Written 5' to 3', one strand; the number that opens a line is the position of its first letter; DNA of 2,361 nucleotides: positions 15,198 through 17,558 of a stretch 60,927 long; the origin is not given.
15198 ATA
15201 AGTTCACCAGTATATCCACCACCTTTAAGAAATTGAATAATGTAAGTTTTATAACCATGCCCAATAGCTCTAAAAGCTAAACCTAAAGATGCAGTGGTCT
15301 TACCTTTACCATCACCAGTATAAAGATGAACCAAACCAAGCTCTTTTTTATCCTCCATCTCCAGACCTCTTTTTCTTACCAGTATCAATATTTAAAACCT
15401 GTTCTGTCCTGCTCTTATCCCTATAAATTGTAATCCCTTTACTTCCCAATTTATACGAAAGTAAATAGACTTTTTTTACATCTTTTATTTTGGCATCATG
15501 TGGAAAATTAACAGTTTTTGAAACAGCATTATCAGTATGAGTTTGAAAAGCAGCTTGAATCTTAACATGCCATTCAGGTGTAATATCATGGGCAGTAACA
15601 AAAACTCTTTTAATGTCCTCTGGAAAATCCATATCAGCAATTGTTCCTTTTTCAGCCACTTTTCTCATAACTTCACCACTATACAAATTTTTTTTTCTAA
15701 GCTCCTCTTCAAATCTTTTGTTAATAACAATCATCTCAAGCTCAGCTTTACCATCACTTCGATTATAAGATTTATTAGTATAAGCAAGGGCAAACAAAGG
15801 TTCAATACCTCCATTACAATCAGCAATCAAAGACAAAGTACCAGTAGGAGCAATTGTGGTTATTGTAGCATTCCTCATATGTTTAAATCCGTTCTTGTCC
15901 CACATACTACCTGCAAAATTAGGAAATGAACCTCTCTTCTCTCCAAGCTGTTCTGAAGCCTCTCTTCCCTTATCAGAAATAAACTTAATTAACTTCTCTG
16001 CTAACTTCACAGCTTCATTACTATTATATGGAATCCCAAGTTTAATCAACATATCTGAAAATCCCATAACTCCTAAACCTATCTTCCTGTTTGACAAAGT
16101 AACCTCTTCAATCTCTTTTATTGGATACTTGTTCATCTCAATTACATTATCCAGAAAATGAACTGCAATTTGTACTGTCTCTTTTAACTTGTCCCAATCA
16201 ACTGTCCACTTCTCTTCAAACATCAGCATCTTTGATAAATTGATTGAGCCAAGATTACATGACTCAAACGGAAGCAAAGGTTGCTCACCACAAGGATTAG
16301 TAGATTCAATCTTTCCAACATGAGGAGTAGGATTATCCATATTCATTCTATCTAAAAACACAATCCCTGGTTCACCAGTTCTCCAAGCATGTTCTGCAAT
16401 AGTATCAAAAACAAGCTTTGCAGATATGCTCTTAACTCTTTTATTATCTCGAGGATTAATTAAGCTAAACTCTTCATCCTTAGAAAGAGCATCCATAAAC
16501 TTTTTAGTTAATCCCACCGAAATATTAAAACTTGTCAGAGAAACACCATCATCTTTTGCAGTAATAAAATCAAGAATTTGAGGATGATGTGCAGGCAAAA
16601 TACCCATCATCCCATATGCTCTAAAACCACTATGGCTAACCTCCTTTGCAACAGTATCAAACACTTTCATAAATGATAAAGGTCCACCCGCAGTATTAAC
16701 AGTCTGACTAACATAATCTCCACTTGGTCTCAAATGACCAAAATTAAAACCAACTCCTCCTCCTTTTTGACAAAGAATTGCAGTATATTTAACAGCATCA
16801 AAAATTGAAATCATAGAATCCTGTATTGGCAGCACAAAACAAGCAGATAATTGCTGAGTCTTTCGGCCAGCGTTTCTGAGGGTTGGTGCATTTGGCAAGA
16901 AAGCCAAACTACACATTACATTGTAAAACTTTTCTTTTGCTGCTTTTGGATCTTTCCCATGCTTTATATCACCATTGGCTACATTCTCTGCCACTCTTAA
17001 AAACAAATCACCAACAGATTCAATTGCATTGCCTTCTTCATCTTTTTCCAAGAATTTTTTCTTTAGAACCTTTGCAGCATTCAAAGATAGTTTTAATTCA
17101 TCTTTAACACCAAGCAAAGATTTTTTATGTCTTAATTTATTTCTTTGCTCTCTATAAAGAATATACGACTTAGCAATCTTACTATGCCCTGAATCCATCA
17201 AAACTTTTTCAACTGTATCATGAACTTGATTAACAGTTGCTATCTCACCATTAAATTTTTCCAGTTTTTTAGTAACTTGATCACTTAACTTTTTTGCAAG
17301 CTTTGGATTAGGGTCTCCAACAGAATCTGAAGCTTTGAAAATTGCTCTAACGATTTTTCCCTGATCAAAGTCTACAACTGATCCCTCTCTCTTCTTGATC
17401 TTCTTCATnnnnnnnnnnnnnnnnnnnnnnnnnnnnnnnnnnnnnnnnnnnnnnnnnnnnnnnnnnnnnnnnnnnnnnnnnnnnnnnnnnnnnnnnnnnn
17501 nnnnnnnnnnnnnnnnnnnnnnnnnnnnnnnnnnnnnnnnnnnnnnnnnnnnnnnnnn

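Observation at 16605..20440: The three NrdJs differ at the specificity-determining loops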

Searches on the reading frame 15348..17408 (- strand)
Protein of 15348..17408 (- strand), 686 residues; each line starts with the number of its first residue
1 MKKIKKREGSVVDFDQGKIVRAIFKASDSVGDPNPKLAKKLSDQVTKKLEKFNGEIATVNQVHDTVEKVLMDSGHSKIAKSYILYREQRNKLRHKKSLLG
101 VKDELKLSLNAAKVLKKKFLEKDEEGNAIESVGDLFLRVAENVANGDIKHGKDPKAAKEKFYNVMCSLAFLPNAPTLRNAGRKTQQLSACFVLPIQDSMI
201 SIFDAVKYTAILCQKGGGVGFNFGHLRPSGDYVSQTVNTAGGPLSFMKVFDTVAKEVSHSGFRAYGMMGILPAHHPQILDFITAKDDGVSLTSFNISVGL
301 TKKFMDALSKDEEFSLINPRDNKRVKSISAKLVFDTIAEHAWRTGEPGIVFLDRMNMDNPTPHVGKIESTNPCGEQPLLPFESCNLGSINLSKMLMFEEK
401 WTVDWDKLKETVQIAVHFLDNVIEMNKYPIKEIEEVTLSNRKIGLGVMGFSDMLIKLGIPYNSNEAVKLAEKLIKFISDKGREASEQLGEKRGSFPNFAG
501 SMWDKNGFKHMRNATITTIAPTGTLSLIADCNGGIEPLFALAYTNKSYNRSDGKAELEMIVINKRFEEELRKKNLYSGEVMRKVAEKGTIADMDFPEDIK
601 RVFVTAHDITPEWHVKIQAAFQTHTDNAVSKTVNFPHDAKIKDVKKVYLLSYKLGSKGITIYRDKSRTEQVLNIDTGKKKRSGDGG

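Call 6: search_protein_families(library=pfam, proteins=[window:15348-17408:-], max_evalue=0.01)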
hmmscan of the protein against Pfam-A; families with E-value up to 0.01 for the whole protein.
window:15348-17408:- (686 aa): 3 families
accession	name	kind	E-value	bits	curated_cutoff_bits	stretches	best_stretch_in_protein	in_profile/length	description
PF02867.20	Ribonuc_red_lgC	-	1.5e-127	426.9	23.9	2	188-506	1-347/523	Ribonucleotide reductase, barrel domain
PF03477.21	ATP-cone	-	1.2e-21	77.5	25.8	1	3-90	2-87/88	ATP cone domain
PF00317.26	Ribonuc_red_lgN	-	5.3e-19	68.5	28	1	106-184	2-76/77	Ribonucleotide reductase, all-alpha domain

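Call 9: find_homologous_proteins(query=window:15348-17408:-, max_evalue=1e-30)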
Query window:15348-17408:- (686 aa): 8000 proteins with E <= 1e-30 among 8000 candidates; the best 120 are listed.
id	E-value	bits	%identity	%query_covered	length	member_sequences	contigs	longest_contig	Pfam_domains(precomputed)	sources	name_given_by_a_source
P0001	0.0e+0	1546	100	100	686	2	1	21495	PF02867.21,PF00317.27,PF03477.22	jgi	-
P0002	0.0e+0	1253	79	100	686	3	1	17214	PF02867.21,PF00317.27,PF03477.22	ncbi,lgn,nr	ncbi:MAG: Vitamin B12-dependent ribonucleoside-diphosphate reductase [Candidatus Woesearchaeota arch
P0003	0.0e+0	1083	69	99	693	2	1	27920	PF02867.21,PF00317.27,PF03477.22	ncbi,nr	ncbi:ribonucleoside-diphosphate reductase, adenosylcobalamin-dependent [Candidatus Woesearchaeota ar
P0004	7.3e-259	879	59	99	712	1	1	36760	PF02867.21,PF00317.27,PF03477.22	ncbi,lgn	ncbi:MAG: vitamin B12-dependent ribonucleotide reductase [Candidatus Micrarchaeia archaeon]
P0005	2.2e-252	857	56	98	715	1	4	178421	PF02867.21,PF00317.27,PF03477.22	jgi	jgi:ribonucleoside-diphosphate reductase alpha chain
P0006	3.3e-252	857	57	99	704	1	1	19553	PF02867.21,PF00317.27,PF03477.22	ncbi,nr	ncbi:MAG: vitamin B12-dependent ribonucleotide reductase [Candidatus Altiarchaeota archaeon]|nr:vita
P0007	2.1e-249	847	56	99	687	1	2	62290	PF02867.21,PF00317.27,PF03477.22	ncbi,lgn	-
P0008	2.1e-249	847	56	99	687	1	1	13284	PF02867.21,PF00317.27,PF03477.22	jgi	-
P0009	1.8e-248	844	56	100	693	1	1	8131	PF02867.21,PF00317.27,PF03477.22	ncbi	-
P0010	2.5e-248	844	56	99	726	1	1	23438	PF02867.21,PF00317.27,PF03477.22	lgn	-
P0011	3.5e-248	843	55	99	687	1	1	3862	PF02867.21,PF00317.27,PF03477.22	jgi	jgi:ribonucleoside-diphosphate reductase alpha chain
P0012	4.3e-248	843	56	99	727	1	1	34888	PF02867.21,PF00317.27,PF03477.22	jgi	-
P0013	4.3e-247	840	57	99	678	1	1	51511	PF02867.21,PF00317.27,PF03477.22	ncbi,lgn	-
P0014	5.7e-247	839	50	98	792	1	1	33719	PF02867.21,PF00317.27,PF03477.22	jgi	jgi:ribonucleoside-diphosphate reductase alpha chain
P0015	1.9e-246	838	55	100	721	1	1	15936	PF02867.21,PF00317.27,PF03477.22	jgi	-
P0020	1.1e-245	835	55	99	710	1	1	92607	PF02867.21,PF00317.27,PF03477.22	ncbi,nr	ncbi:vitamin B12-dependent ribonucleotide reductase [Candidatus Woesearchaeota archaeon]|nr:vitamin 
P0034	1.5e-242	825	55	99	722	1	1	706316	PF02867.21,PF00317.27,PF03477.22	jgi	jgi:ribonucleoside-diphosphate reductase alpha chain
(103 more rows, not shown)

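Call 10: find_encoding_contigs(protein=P0002, flank=10000, max_places=3)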
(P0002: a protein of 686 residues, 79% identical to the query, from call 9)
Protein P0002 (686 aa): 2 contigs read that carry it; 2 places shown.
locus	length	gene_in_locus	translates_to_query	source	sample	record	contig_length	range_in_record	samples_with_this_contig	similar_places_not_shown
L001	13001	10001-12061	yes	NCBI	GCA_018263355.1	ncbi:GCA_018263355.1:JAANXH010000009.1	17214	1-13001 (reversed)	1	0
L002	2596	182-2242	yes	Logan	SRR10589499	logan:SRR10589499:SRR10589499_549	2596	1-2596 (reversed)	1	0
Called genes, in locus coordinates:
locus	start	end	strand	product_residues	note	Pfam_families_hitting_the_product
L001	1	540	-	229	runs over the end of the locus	PF20143:NAD_kinase_C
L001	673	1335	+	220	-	PF01866:Diphthamide_syn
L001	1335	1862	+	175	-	PF00719:Pyrophosphatase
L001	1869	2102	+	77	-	-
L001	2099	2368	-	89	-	-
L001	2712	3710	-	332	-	PF01137:RTC, PF05189:RTC_insert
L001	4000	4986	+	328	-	PF01078:Mg_chelatase, PF07724:AAA_2 (weak), PF00004:AAA, PF07726:AAA_3, PF07728:AAA_5, PF00158:Sigma54_activat, PF01078:Mg_chelatase, PF17863:AAA_lid_2, +3 more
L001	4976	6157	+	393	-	PF00092:VWA, PF13519:VWA_2, PF13768:VWA_3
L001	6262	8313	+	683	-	PF03477:ATP-cone, PF00317:Ribonuc_red_lgN, PF02867:Ribonuc_red_lgC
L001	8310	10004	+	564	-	PF00317:Ribonuc_red_lgN, PF02867:Ribonuc_red_lgC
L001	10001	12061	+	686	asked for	PF03477:ATP-cone, PF00317:Ribonuc_red_lgN, PF02867:Ribonuc_red_lgC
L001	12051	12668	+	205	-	PF01695:IstB_IS21 (faint), PF02572:CobA_CobO_BtuR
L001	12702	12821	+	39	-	-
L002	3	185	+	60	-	?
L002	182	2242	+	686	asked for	PF03477:ATP-cone, PF00317:Ribonuc_red_lgN, PF02867:Ribonuc_red_lgC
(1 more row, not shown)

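Call 11: find_encoding_contigs(protein=P0003, flank=10000, max_places=3)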
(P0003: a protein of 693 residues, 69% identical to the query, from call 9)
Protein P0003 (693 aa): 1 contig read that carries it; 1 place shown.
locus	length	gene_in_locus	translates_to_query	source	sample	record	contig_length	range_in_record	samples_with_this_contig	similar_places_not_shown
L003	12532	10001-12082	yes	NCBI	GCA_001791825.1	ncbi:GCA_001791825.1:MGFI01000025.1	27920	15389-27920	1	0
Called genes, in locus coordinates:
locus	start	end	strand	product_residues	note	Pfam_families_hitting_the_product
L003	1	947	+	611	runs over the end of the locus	PF01850:PIN, PF26594:KH_NusA_2nd (weak), PF00013:KH_1 (weak)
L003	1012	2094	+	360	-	PF05621:TniB, PF13191:AAA_16, PF00931:NB-ARC, PF24883:NPHP3_N (faint), PF00004:AAA (weak), PF05729:NACHT (weak), PF13401:AAA_22, PF22703:Cdc6_lid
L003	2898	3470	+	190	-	PF01300:Sua5_yciO_yrdC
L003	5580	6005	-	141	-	PF01951:Archease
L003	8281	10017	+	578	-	PF00317:Ribonuc_red_lgN, PF02867:Ribonuc_red_lgC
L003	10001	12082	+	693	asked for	PF03477:ATP-cone, PF00317:Ribonuc_red_lgN, PF02867:Ribonuc_red_lgC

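Call 20: find_related_loci(query=window:15348-17408:-, collection=genome_contigs, flank=8000)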
Query window:15348-17408:- (686 aa) in genome_contigs; peptide patterns used: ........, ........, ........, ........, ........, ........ (x = any residue, [..] = any of these).
84 stretches matched a pattern; 4 encode a relative of the query (tblastn E <= 1e-3); 4 distinct loci.
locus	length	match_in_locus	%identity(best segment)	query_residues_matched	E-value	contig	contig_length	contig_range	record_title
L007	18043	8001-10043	49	1-685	0e+0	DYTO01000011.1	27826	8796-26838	MAG TPA_asm: Candidatus Hadarchaeum sp. isolate DR5_53_9 Afr_mines_DR5_197_length_27826_cov_3_241691, whole genome shotg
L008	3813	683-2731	49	3-674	0e+0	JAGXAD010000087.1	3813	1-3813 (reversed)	MAG: Patescibacteria group bacterium isolate REEB69 contig-150_35429, whole genome shotgun sequence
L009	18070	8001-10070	49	1-679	0e+0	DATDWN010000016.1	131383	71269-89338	MAG TPA_asm: Candidatus Paceibacterota bacterium isolate SMAG_U8111 k141_1547774, whole genome shotgun sequence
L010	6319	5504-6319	47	1-271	2e-68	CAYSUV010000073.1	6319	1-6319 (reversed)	MAG TPA_asm: Candidatus Hadarchaeota archaeon isolate ERP127260_co1_79 genome assembly, contig: NODE_5835_length_6319_co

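Call 51: search_protein_families(library=ncbifam, proteins=[window:15348-17408:-], max_evalue=0.00001)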
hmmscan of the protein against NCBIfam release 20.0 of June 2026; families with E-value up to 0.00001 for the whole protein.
window:15348-17408:- (686 aa): 24 families
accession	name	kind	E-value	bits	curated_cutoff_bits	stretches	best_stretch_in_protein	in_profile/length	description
NF006417.0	PRK08665.1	equivalog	7.2e-257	854.5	961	1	103-681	8-582/759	vitamin B12-dependent ribonucleotide reductase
NF005010.0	PRK06406.1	subfamily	7.2e-254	844.6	1125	2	155-681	217-734/771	vitamin B12-dependent ribonucleotide reductase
TIGR02504.1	NrdJ_Z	equivalog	8.8e-196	652.1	399.95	1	112-672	2-606/606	adenosylcobalamin-dependent ribonucleoside-diphosphate reductase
NF006207.0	PRK08332.1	equivalog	7.6e-137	457.7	2400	5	511-681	1406-1571/1684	vitamin B12-dependent ribonucleotide reductase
TIGR02506.1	NrdE_NrdA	equivalog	5.7e-102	342.2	341.05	3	326-505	245-429/616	ribonucleoside-diphosphate reductase subunit alpha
NF005122.0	PRK06556.1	equivalog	6.8e-96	322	859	3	291-499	285-491/960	vitamin B12-dependent ribonucleotide reductase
NF005544.0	PRK07207.1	equivalog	2.8e-91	306.8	965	4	321-506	536-723/965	ribonucleoside-diphosphate reductase subunit alpha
NF005991.0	PRK08115.1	equivalog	1.4e-81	274.8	854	3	325-502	430-607/858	vitamin B12-dependent ribonucleotide reductase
NF006577.0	PRK09102.1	equivalog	3.9e-77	259.9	620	1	101-669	19-574/604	ribonucleoside-diphosphate reductase subunit alpha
NF009029.0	PRK12365.1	equivalog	4.5e-77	260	1350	4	322-505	620-804/1046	ribonucleoside-diphosphate reductase subunit alpha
NF005401.0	PRK06948.1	subfamily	8.1e-73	246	906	1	131-682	32-600/604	ribonucleotide reductase-like protein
NF005101.0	PRK06539.1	equivalog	3.3e-72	243.7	988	3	323-505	391-574/822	ribonucleoside-diphosphate reductase subunit alpha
NF005736.0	PRK07562.1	equivalog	4e-66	223.4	1737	3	290-499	393-601/1222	vitamin B12-dependent ribonucleotide reductase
NF009028.0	PRK12364.1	equivalog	2.5e-65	221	1377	3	381-667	568-832/842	ribonucleoside-diphosphate reductase subunit alpha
NF006279.0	PRK08447.1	equivalog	3e-59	201.2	1082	2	102-324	132-354/789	ribonucleoside-diphosphate reductase subunit alpha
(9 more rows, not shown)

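Call 53: find_encoding_contigs(protein=P0034, flank=6000, max_places=2)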
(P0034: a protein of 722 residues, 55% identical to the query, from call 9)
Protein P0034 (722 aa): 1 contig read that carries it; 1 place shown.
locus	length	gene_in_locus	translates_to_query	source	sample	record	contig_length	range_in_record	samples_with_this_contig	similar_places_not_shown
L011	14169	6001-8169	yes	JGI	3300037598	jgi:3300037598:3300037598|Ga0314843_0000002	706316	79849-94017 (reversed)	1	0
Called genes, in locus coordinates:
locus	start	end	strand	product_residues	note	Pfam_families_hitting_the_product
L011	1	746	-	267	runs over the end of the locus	PF04015:DUF362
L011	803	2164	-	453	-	PF01909:NTP_transf_2, PF09249:tRNA_NucTransf2, PF21133:CAA_C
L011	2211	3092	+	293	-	-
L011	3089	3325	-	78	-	-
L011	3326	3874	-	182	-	PF02834:LigT_PEase, PF10469:AKAP7_NLS, PF13563:2_5_RNA_ligase2, PF02834:LigT_PEase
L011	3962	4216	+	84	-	-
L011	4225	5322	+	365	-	PF23900:PRS2_N, PF05496:RuvB_N (faint), PF13191:AAA_16 (faint), PF13401:AAA_22 (faint), PF00004:AAA, PF23902:AAA_lid_PRS2_C, PF17862:AAA_lid_3 (weak)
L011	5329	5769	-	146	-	PF13404:HTH_AsnC-type, PF13412:HTH_24, PF01037:AsnC_trans_reg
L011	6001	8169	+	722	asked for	PF03477:ATP-cone, PF00317:Ribonuc_red_lgN, PF02867:Ribonuc_red_lgC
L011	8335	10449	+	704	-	PF03477:ATP-cone, PF00317:Ribonuc_red_lgN, PF02867:Ribonuc_red_lgC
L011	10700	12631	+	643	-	PF03477:ATP-cone, PF13597:NRDD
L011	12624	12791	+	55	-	-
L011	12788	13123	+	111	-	-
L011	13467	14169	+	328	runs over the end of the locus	-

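Call 61: find_encoding_contigs(protein=P0020, flank=7000, max_places=2)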
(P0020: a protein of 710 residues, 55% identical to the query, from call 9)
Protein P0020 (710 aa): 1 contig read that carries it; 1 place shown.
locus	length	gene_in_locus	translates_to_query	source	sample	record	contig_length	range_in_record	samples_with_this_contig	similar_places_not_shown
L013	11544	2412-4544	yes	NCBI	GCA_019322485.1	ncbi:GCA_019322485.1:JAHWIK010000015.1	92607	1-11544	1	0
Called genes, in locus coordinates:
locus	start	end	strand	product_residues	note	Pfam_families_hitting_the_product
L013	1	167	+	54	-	PF13948:DUF4215 (weak)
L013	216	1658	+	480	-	-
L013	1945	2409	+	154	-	PF22811:Zn_ribbon_NrdR, PF03477:ATP-cone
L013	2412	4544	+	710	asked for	PF03477:ATP-cone, PF00317:Ribonuc_red_lgN, PF02867:Ribonuc_red_lgC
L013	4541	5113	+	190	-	PF02572:CobA_CobO_BtuR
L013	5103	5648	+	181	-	PF13207:AAA_17, PF13238:AAA_18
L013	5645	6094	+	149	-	PF00383:dCMP_cyt_deam_1, PF14437:MafB19-deam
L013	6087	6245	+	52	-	-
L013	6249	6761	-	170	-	-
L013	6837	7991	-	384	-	PF04055:Radical_SAM (faint), PF00633:HHH (weak), PF12836:HHH_3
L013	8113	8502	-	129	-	-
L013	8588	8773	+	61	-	PF12797:Fer4_2, PF00037:Fer4, PF12837:Fer4_6 (weak), PF13237:Fer4_10 (weak), PF13459:Fer4_15, PF14697:Fer4_21 (weak), PF13370:Fer4_13, PF12800:Fer4_4 (weak), +1 more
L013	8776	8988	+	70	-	PF08984:DUF1858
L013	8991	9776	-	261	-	PF00149:Metallophos, PF12850:Metallophos_2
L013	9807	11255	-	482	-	PF01139:RtcB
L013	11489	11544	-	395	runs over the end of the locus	-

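Call 62: find_encoding_contigs(protein=P0004, flank=7000, max_places=2)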
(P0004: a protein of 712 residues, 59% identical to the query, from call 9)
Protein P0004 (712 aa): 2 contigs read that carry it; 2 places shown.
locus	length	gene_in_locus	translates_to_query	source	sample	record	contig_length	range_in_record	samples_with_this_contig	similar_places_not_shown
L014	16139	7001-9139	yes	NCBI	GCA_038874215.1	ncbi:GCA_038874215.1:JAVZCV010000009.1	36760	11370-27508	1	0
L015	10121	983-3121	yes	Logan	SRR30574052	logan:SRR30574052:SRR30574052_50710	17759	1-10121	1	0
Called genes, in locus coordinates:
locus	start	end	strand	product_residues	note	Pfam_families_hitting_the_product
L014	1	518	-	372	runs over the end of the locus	PF04055:Radical_SAM, PF10437:Lip_prot_lig_C (weak)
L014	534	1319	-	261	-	-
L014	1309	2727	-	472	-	PF02347:GDC-P, PF00266:Aminotran_5, PF21478:GcvP2_C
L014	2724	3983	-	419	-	PF02347:GDC-P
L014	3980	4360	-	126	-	PF01597:GCV_H, PF00364:Biotin_lipoyl (weak)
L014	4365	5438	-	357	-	PF01571:GCV_T, PF08669:GCV_T_C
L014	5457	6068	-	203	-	PF02811:PHP, PF13263:PHP_C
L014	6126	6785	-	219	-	-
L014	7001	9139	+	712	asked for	PF03477:ATP-cone, PF00317:Ribonuc_red_lgN, PF02867:Ribonuc_red_lgC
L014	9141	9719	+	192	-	PF02572:CobA_CobO_BtuR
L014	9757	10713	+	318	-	PF01717:Meth_synt_2, PF08267:Meth_synt_1, PF01717:Meth_synt_2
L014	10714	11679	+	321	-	PF01717:Meth_synt_2, PF01208:URO-D (faint), PF08267:Meth_synt_1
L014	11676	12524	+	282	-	PF02219:MTHFR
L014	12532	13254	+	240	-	PF02511:Thy1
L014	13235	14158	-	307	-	PF00056:Ldh_1_N, PF02866:Ldh_1_C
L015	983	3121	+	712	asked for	PF03477:ATP-cone, PF00317:Ribonuc_red_lgN, PF02867:Ribonuc_red_lgC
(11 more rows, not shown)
